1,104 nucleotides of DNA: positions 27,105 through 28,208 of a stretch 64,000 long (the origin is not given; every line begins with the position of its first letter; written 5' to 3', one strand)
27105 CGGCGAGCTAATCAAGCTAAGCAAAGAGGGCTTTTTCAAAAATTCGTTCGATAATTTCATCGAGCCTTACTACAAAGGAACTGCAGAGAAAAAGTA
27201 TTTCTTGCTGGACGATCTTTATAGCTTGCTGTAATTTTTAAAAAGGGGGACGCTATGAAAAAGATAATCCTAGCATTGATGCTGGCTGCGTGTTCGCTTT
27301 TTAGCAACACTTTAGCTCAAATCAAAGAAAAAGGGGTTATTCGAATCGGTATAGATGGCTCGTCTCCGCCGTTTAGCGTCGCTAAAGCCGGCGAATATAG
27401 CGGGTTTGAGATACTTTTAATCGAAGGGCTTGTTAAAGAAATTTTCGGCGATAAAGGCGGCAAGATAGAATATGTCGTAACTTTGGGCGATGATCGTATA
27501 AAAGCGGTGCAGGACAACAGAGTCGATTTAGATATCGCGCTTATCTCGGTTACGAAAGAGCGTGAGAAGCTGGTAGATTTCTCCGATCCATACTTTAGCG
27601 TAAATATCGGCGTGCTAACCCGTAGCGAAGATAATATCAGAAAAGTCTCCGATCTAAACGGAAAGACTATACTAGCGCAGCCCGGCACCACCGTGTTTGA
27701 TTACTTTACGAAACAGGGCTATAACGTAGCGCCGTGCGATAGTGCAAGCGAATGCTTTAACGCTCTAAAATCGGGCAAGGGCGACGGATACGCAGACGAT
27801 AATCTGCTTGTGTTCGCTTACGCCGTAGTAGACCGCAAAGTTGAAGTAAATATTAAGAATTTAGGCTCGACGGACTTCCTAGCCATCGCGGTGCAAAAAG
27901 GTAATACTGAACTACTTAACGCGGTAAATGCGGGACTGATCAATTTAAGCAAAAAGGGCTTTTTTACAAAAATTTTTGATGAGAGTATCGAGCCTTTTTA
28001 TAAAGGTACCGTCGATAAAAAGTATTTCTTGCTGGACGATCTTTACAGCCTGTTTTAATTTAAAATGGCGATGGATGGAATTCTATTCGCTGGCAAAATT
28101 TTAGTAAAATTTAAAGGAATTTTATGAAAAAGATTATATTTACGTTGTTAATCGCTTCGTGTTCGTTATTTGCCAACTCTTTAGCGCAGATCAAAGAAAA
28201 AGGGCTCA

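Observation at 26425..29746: Four tandem paralogous amino-acid-type solute-binding proteins with no permease or ATPase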

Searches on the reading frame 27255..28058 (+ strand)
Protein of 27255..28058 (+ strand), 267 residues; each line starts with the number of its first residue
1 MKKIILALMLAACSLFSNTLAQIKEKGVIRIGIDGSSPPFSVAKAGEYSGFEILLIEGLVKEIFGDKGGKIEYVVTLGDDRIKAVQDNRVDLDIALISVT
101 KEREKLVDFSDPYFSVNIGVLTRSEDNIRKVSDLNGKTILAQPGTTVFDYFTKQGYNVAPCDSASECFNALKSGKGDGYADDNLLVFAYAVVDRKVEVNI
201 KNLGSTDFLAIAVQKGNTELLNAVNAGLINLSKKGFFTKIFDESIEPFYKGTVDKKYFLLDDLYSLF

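Call 3: search_protein_families(library=pfam, proteins=[window:27255-28058:+])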
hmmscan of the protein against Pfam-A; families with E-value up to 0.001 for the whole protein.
window:27255-28058:+ (267 aa): 2 families
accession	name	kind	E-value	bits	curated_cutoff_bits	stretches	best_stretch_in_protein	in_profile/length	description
PF00497.25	SBP_bac_3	-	6.9e-28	97.5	26.4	1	29-242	1-127/132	Bacterial extracellular solute-binding proteins, family 3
PF10613.14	Lig_chan-Glu_bd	-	4.8e-07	30.3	30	1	82-124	71-113/115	Ligated ion channel L-glutamate- and glycine-binding site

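Call 4: search_protein_families(library=ncbifam, proteins=[window:27255-28058:+])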
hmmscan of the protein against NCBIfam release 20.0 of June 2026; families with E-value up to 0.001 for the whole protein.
window:27255-28058:+ (267 aa): 14 families
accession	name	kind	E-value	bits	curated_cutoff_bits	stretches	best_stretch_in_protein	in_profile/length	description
TIGR01096.1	3A0103s03R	subfamily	1.3e-35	123.1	256.35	1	4-243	2-248/250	lysine/arginine/ornithine ABC transporter substrate-binding protein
NF007029.0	PRK09495.1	equivalog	1.7e-24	87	303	1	3-242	2-240/248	glutamine ABC transporter substrate-binding protein GlnH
NF008426.0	PRK11260.1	equivalog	4.3e-24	85.2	312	1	9-241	23-256/266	cystine ABC transporter substrate-binding protein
NF041764.1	ArtI_Ecoli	equivalog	7.6e-21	74.6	522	1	1-243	1-239/243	arginine ABC transporter substrate-binding protein ArtI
NF011583.0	PRK15007.1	subfamily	3.6e-19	69.1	358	1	1-243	1-239/243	arginine ABC transporter substrate-binding protein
NF041765.1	ArtJ_Ecoli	equivalog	2.8e-18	66.4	510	1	1-243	1-239/243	arginine ABC transporter substrate-binding protein ArtJ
NF008885.0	PRK11917.1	equivalog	5.7e-17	62.1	373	1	9-142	14-155/259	bifunctional adhesin/ABC transporter aspartate/glutamate-binding protein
NF008063.0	PRK10797.1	subfamily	3e-12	46.3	375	1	17-266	30-292/302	glutamate/aspartate ABC transporter substrate-binding protein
NF011965.0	PRK15437.1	equivalog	4.3e-10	39.6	459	1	1-177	1-178/260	histidine ABC transporter substrate-binding protein HisJ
TIGR02995.1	ectoine_ehuB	equivalog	3.7e-09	36.2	190.9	1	10-242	16-257/275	ectoine/hydroxyectoine ABC transporter substrate-binding protein EhuB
NF011586.0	PRK15010.1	equivalog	5.8e-09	35.9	440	1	1-184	1-185/260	lysine/arginine/ornithine ABC transporter substrate-binding protein ArgT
NF008112.0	PRK10859.1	equivalog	6.2e-08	31.5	354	1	15-149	31-162/483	membrane-bound lytic murein transglycosylase MltF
TIGR04262.1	orph_peri_GRRM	subfamily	2.1e-07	30.5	190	1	27-228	1-206/257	extracellular substrate binding-like orphan protein GrrP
NF052427.1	StpK7MSMEG_1200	equivalog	0.00024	19.7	900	1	20-116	355-447/601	serine/threonine protein kinase StpK7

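Call 7: find_homologous_proteins(query=window:27255-28058:+)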
Query window:27255-28058:+ (267 aa): 239 proteins with E <= 0.001 among 1216 candidates; the best 120 are listed.
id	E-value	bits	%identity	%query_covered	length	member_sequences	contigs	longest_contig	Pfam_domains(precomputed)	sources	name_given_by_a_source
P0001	2.6e-156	536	93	100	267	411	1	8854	PF00497.26,PF10613.15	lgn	-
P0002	1.2e-149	514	89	100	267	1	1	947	PF00497.26,PF10613.15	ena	-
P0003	1.7e-149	514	89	100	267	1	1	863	PF00497.26,PF10613.15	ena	-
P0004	2.4e-149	513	89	100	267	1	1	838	PF00497.26,PF10613.15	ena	-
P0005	2.1e-148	510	88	100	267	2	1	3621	PF00497.26,PF10613.15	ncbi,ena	-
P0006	1.3e-138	478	82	100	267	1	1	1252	PF00497.26,PF10613.15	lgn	-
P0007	1.4e-138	478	82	100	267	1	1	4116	PF00497.26,PF10613.15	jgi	-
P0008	1.8e-136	471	81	100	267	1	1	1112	PF00497.26,PF10613.15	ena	-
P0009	3.1e-127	441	75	100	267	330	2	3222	PF00497.26,PF10613.15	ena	-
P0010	3.3e-122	425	71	100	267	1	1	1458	PF00497.26,PF10613.15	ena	-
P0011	4.2e-118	411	95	76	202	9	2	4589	PF00497.26,PF10613.15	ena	-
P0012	1.1e-117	410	69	100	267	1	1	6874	PF00497.26,PF10613.15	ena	-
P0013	2.9e-117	408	68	100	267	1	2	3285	PF00497.26,PF10613.15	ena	-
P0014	3.2e-117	408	69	100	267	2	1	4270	PF00497.26,PF10613.15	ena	-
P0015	4.5e-117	408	69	100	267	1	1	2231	PF00497.26,PF10613.15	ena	-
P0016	5.1e-117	408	68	100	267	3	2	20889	PF00497.26,PF10613.15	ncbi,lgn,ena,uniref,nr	ncbi:transporter substrate-binding domain-containing protein [uncultured Campylobacter sp.]|uniref:t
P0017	1.3e-116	406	68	100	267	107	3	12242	PF00497.26,PF10613.15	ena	-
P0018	1.4e-116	406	68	100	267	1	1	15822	PF00497.26,PF10613.15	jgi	-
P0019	1.8e-116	406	68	100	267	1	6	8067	PF00497.26,PF10613.15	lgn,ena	-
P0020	9.6e-111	387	75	88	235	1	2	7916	PF00497.26,PF10613.15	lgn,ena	-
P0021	5.8e-110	384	70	100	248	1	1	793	PF00497.26,PF10613.15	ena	-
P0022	1.4e-98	347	76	78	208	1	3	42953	PF00497.26,PF10613.15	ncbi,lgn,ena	-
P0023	1.5e-98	347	76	78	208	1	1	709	PF00497.26,PF10613.15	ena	-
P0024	3.5e-98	346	75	78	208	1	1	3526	PF00497.26,PF10613.15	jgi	-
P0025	1.4e-92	327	55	100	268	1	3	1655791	PF00497.26,PF10613.15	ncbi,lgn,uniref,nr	ncbi:transporter substrate-binding domain-containing protein [Campylobacter corcagiensis]|uniref:Tra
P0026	1.7e-91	324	56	100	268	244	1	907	PF00497.26,PF10613.15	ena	-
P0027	6.8e-91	322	56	100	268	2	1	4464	PF00497.26,PF10613.15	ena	-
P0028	1.1e-90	321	57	93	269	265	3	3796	PF00497.26,PF10613.15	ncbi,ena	-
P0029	2.3e-90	320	56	100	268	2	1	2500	PF00497.26,PF10613.15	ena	-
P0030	3.1e-90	320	55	100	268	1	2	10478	PF00497.26,PF10613.15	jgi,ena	-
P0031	6.7e-90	319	57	95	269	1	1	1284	PF00497.26,PF10613.15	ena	-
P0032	2.4e-89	317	54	100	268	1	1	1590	PF00497.26,PF10613.15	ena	-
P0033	2.4e-89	317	52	100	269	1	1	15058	PF00497.26,PF10613.15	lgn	-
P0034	2.6e-89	317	54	100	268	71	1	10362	PF00497.26,PF10613.15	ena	-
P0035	6.7e-89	315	55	100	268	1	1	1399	PF00497.26,PF10613.15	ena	-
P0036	1.9e-88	314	57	95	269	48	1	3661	PF00497.26,PF10613.15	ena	-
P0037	3.2e-88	313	55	99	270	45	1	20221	PF00497.26,PF10613.15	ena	-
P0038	1.1e-87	311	55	97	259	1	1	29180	PF00497.26,PF10613.15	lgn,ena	-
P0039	1.1e-87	311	53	100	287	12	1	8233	PF00497.26,PF10613.15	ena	-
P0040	3.3e-87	310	55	97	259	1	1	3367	PF00497.26,PF10613.15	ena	-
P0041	5.0e-86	306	52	100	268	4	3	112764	PF00497.26,PF10613.15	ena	-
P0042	1.4e-85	305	55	100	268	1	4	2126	PF00497.26,PF10613.15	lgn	-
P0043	4.6e-85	303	73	70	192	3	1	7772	PF00497.26,PF10613.15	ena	-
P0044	9.1e-85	302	53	100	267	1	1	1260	PF00497.26,PF10613.15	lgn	-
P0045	2.4e-84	301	54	100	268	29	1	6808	PF00497.26,PF10613.15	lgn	-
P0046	1.6e-83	298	52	100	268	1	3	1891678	PF00497.26,PF10613.15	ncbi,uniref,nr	ncbi:amino acid ABC transporter, periplasmic cysteine-binding protein [Campylobacter blaseri]|uniref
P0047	2.7e-83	297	73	69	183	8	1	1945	PF00497.26,PF10613.15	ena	-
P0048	6.5e-83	296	52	100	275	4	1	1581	PF00497.26,PF10613.15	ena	-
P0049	7.7e-81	289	50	99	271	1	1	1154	PF00497.26,PF10613.15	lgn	-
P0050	1.4e-79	285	50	100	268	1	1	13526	PF00497.26,PF10613.15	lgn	-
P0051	2.0e-79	284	49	100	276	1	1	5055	PF00497.26,PF10613.15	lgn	-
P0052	1.0e-78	282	52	100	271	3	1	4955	PF00497.26,PF10613.15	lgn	-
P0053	1.1e-78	282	50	100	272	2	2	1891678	PF00497.26,PF10613.15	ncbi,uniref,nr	ncbi:amino acid ABC transporter, periplasmic cysteine-binding protein [Campylobacter blaseri]|uniref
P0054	5.5e-78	280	50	100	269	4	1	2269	PF00497.26,PF10613.15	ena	-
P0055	9.3e-78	279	51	100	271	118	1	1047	PF00497.26,PF10613.15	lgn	-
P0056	1.7e-77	278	51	97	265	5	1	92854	PF00497.26,PF10613.15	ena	-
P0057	3.2e-77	277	50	100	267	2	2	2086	PF00497.26,PF10613.15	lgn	-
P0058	3.3e-77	277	49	99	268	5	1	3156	PF00497.26,PF10613.15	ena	-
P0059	3.4e-77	277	51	100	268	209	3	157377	PF00497.26,PF10613.15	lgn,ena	-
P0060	9.3e-76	272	50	100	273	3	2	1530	PF00497.26,PF10613.15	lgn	-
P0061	1.2e-75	272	49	100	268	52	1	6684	PF00497.26,PF09084.17,PF10613.15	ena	-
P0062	1.9e-75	271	53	95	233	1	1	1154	PF00497.26,PF10613.15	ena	-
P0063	7.5e-75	269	50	100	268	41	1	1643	PF00497.26,PF10613.15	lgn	-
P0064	1.7e-74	268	46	100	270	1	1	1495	PF00497.26,PF10613.15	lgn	-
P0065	7.2e-74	266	48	94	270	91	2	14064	PF00497.26,PF10613.15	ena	-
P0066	1.6e-73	265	48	100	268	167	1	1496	PF00497.26,PF09084.17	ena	-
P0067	6.7e-72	260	48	99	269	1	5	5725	PF00497.26,PF10613.15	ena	-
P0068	7.3e-72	260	47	100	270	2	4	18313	PF00497.26,PF10613.15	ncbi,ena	-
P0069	1.6e-71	259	47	100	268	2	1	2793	PF00497.26,PF09084.17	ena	-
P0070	1.8e-71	258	47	100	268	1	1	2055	PF00497.26,PF10613.15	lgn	-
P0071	4.0e-70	254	48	100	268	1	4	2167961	PF00497.26,PF10613.15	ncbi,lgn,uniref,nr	ncbi:transporter substrate-binding domain-containing protein [Campylobacter geochelonis]|uniref:Amin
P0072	4.9e-70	254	46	100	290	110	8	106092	PF00497.26,PF10613.15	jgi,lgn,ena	jgi:ABC transporter, substrate-binding protein, family 3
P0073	1.8e-69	252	46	100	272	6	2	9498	PF00497.26,PF10613.15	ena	-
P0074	1.7e-68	249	45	100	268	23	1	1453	PF00497.26,PF10613.15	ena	-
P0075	6.6e-67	243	60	70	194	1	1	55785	PF00497.26,PF10613.15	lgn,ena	-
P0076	1.2e-66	243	46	99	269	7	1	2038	PF00497.26,PF10613.15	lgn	-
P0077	5.0e-65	237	45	100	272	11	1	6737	PF00497.26,PF10613.15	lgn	-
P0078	1.2e-64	236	60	69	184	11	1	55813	PF00497.26,PF10613.15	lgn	-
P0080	5.0e-64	234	47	100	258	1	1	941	PF00497.26,PF10613.15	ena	-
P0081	1.6e-59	219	40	99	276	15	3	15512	PF00497.26,PF10613.15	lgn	-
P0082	2.5e-59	219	68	58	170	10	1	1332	PF00497.26,PF10613.15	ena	-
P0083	2.5e-59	219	47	83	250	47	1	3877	PF00497.26,PF10613.15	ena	-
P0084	7.9e-59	217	41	99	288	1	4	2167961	PF00497.26,PF09084.17,PF10613.15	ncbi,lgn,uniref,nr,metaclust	ncbi:transporter substrate-binding domain-containing protein [Campylobacter geochelonis]|uniref:Amin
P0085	5.2e-57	211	40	99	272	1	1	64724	PF00497.26,PF10613.15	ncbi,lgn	-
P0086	1.4e-55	206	40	100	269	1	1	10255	PF00497.26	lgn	-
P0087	1.6e-55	206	41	100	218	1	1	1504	PF00497.26,PF10613.15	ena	-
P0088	1.8e-54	203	42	100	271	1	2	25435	PF00497.26,PF10613.15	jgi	-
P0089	4.5e-54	201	58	65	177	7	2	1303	PF00497.26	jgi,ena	jgi:ABC transporter, substrate-binding protein, family 3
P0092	3.9e-44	169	36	96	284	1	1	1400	PF00497.26,PF10613.15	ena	-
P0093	1.2e-43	167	35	96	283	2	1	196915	PF00497.26,PF10613.15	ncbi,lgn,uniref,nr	ncbi:transporter substrate-binding domain-containing protein [Acinetobacter sp. 194]|uniref:transpor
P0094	1.8e-43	167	35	96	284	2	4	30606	PF00497.26,PF10613.15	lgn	-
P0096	9.0e-42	161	39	92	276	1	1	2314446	PF00497.26,PF10613.15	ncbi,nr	ncbi:ABC transporter substrate-binding protein [Pasteurellaceae bacterium RH1A]|nr:ABC transporter s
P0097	3.6e-36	143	36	91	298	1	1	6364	PF00497.26,PF10613.15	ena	-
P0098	5.0e-35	139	36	87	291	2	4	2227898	PF00497.26,PF10613.15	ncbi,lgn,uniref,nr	ncbi:cysteine ABC transporter substrate-binding protein [Streptococcus hillyeri]|uniref:Amino acid A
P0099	3.7e-18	84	28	94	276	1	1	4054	PF00497.26,PF10613.15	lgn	-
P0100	6.4e-18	83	29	81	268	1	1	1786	PF00497.26,PF13531.12,PF10613.15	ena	-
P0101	8.3e-17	79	30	81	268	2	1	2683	PF00497.26,PF13531.12,PF10613.15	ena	-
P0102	8.8e-17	79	30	80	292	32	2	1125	PF00497.26,PF13531.12,PF12974.13,PF10613.15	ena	-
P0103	9.9e-17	79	29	91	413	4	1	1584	PF00497.26,PF10613.15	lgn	-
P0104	2.1e-16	78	32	89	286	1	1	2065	PF00497.26,PF10613.15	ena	-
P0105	2.4e-16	78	31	91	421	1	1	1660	PF00497.26,PF10613.15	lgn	-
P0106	5.4e-16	77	29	80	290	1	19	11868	PF00497.26,PF12974.13,PF10613.15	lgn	-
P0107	5.9e-16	76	29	80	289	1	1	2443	PF00497.26,PF13531.12,PF12974.13,PF10613.15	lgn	-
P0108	5.9e-16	76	29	80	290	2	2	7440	PF00497.26,PF13531.12,PF12974.13,PF10613.15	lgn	-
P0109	8.9e-16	76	28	91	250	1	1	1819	PF00497.26,PF09084.17,PF10613.15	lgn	-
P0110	1.2e-15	75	29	80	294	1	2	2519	PF00497.26,PF13531.12,PF12974.13,PF10613.15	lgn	-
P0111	1.5e-15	75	29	80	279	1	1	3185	PF00497.26,PF13531.12,PF12974.13,PF10613.15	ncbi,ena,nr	ncbi:MAG: transporter substrate-binding domain-containing protein [Lachnospiraceae bacterium]|nr:tra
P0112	1.8e-15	75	29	80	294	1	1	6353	PF00497.26,PF13531.12,PF12974.13,PF10613.15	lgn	-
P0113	1.9e-15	75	29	80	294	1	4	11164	PF00497.26,PF13531.12,PF12974.13,PF10613.15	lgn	-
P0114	3.0e-15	74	29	80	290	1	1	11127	PF00497.26,PF12974.13,PF10613.15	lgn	-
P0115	4.8e-15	73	29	83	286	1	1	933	PF00497.26,PF12974.13,PF10613.15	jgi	-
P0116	7.4e-15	73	31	89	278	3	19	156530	PF00497.26,PF12974.13,PF10613.15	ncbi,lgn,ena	-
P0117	1.4e-14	72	29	80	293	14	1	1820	PF00497.26,PF13531.12,PF10613.15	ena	-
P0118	1.5e-14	72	29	80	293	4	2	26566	PF00497.26,PF13531.12,PF10613.15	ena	-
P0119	2.6e-14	71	35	36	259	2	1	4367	PF00497.26,PF09084.17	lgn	-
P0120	3.3e-14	71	27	89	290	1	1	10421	PF00497.26,PF13531.12,PF12974.13,PF10613.15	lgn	-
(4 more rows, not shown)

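Call 8: search_solved_structures(query=window:27255-28058:+, show_alignments=2, max_evalue=1e-10)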
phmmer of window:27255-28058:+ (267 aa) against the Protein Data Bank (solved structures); distinct sequences matched with E-value up to 1e-10: 43.
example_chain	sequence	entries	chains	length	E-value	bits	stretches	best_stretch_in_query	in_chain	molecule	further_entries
2yjp_A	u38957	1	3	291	1.1e-46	162.3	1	17-254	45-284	PUTATIVE ABC TRANSPORTER, PERIPLASMIC BINDING PROTEIN, AMINO ACID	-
1xt8_A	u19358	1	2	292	7e-44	153.1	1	16-250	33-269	putative amino-acid transporter periplasmic solute-binding protein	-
6h30_A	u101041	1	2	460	4.3e-35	124.3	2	24-246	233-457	Glutamine ABC transporter permease and substrate binding protein protein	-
4zv1_A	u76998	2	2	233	2e-31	112.3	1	26-243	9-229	AncQR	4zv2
5t0w_A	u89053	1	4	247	9.2e-28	100.3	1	17-243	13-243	AncCDT-1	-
5tuj_C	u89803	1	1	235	1.5e-27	99.6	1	18-243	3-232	Ancestral protein CDT-Anc1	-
5eyf_A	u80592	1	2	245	8e-25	90.7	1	48-244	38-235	Glutamate ABC superfamily ATP binding cassette transporter, binding protein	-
4ymx_A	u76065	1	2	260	4.2e-24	88.3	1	5-243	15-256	ABC-type amino acid transport system, periplasmic component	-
4g4p_A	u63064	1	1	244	1.4e-23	86.6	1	29-242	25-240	Amino acid ABC transporter, amino acid-binding/permease protein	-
2pyy_A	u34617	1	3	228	6.2e-23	84.5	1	38-247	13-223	Ionotropic glutamate receptor bacterial homologue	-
6svf_A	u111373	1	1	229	1.8e-22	82.9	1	21-241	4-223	Amino acid ABC transporter, periplasmic amino acid-binding protein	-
4prs_A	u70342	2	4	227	1e-21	80.5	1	21-236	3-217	ABC-type transporter, periplasmic subunit family 3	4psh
4kqp_A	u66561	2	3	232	4.2e-21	78.5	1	25-246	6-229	Glutamine ABC transporter permease and substrate binding protein protein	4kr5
6ggv_A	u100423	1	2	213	1.1e-20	77.1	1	21-229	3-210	Amino acid ABC transporter, periplasmic amino acid-binding protein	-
6ggp_A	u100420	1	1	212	1.4e-20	76.8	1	21-228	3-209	Amino acid ABC transporter, periplasmic amino acid-binding protein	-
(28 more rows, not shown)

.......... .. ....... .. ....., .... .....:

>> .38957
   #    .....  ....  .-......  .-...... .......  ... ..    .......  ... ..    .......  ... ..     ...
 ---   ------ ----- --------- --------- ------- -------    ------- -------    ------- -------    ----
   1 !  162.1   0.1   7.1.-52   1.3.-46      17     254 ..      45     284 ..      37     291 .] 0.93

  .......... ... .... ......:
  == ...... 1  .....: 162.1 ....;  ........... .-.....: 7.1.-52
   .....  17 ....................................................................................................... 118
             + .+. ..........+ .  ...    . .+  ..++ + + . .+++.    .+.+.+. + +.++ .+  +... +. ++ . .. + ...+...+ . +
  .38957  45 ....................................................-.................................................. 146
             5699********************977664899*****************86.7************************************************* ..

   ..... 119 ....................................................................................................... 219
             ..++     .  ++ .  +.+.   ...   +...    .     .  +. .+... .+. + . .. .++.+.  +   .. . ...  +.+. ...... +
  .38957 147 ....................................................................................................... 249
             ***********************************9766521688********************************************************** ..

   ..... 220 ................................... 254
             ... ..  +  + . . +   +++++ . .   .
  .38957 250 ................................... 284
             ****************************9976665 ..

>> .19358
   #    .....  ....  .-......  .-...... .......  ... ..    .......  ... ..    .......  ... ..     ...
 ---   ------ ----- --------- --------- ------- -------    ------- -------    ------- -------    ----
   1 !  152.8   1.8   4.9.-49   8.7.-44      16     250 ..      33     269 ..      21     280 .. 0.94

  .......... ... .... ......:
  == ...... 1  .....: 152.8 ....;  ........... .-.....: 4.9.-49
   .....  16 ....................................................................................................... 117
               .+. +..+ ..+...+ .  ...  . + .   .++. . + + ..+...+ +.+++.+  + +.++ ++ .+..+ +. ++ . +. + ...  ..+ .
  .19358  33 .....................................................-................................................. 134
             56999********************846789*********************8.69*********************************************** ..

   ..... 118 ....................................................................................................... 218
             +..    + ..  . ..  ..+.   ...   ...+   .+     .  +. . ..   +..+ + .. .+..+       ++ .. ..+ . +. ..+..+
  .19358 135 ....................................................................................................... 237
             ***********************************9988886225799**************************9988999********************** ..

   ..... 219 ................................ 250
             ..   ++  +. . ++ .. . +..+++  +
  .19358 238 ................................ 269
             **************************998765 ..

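Call 9: find_related_loci(query=window:27255-28058:+, collection=genome_contigs, flank=10000)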
Query window:27255-28058:+ (267 aa) in genome_contigs; peptide patterns used: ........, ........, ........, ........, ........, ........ (x = any residue, [..] = any of these).
600 stretches matched a pattern (row limit reached: there are more); 516 encode a relative of the query (tblastn E <= 1e-3); the best 80 are kept; 80 distinct loci.
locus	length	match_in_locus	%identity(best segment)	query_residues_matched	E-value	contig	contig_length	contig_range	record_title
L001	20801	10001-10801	97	1-267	1e-171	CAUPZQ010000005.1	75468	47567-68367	MAG TPA_asm: uncultured Campylobacter sp. isolate ERR9968797_bin.34_MetaWRAP_v1.3_MAG genome assembly, contig: ERZ216156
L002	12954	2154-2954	97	1-267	4e-171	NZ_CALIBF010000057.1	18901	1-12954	MAG: uncultured Campylobacter sp. isolate ERR589644_bin.42_CONCOCT_v1.1_MAG ERZ773083.1137, whole genome shotgun sequenc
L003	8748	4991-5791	97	1-267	1e-170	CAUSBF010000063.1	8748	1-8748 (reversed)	MAG TPA_asm: uncultured Campylobacter sp. isolate ERR9969190_bin.13_MetaWRAP_v1.3_MAG genome assembly, contig: ERZ216157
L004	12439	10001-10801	97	1-267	2e-169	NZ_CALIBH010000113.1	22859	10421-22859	MAG: uncultured Campylobacter sp. isolate ERR589647_bin.85_CONCOCT_v1.1_MAG ERZ773096.937, whole genome shotgun sequence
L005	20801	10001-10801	97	1-267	6e-169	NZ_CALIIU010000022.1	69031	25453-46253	MAG: uncultured Campylobacter sp. isolate ERR589606_bin.60_CONCOCT_v1.1_MAG ERZ773004.67, whole genome shotgun sequence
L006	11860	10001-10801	96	1-267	3e-168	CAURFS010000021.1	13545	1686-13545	MAG TPA_asm: uncultured Campylobacter sp. isolate ERR9969004_bin.15_MetaWRAP_v1.3_MAG genome assembly, contig: ERZ216159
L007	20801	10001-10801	96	1-267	3e-168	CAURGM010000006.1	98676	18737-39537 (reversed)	MAG TPA_asm: uncultured Campylobacter sp. isolate ERR9969086_bin.23_MetaWRAP_v1.3_MAG genome assembly, contig: ERZ216157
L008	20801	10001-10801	96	1-267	8e-168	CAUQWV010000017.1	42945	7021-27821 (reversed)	MAG TPA_asm: uncultured Campylobacter sp. isolate ERR9968972_bin.5_MetaWRAP_v1.3_MAG genome assembly, contig: ERZ2161609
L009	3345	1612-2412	95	1-267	8e-175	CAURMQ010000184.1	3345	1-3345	MAG TPA_asm: uncultured Campylobacter sp. isolate ERR9968885_bin.29_MetaWRAP_v1.3_MAG genome assembly, contig: ERZ216158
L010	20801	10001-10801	95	1-267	4e-166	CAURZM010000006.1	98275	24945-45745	MAG TPA_asm: uncultured Campylobacter sp. isolate ERR9969211_bin.33_MetaWRAP_v1.3_MAG genome assembly, contig: ERZ216159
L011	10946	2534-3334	95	1-267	1e-165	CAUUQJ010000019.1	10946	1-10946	MAG TPA_asm: uncultured Campylobacter sp. isolate SRR13061492_bin.36_MetaWRAP_v1.3_MAG genome assembly, contig: ERZ21659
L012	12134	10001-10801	95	1-267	1e-165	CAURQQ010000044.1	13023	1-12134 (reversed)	MAG TPA_asm: uncultured Campylobacter sp. isolate ERR9969216_bin.5_MetaWRAP_v1.3_MAG genome assembly, contig: ERZ2161579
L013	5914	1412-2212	95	1-267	2e-167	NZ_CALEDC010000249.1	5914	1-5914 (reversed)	MAG: uncultured Campylobacter sp. isolate ERR589362_bin.45_CONCOCT_v1.1_MAG ERZ772762.6008, whole genome shotgun sequenc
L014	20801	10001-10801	94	1-267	2e-164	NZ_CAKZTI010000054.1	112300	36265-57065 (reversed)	MAG: uncultured Campylobacter sp. isolate ERR589615_bin.33_CONCOCT_v1.1_MAG ERZ773034.27, whole genome shotgun sequence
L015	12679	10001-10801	94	1-267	5e-164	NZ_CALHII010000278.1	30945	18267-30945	MAG: uncultured Campylobacter sp. isolate ERR589453_bin.1_CONCOCT_v1.1_MAG ERZ772924.177, whole genome shotgun sequence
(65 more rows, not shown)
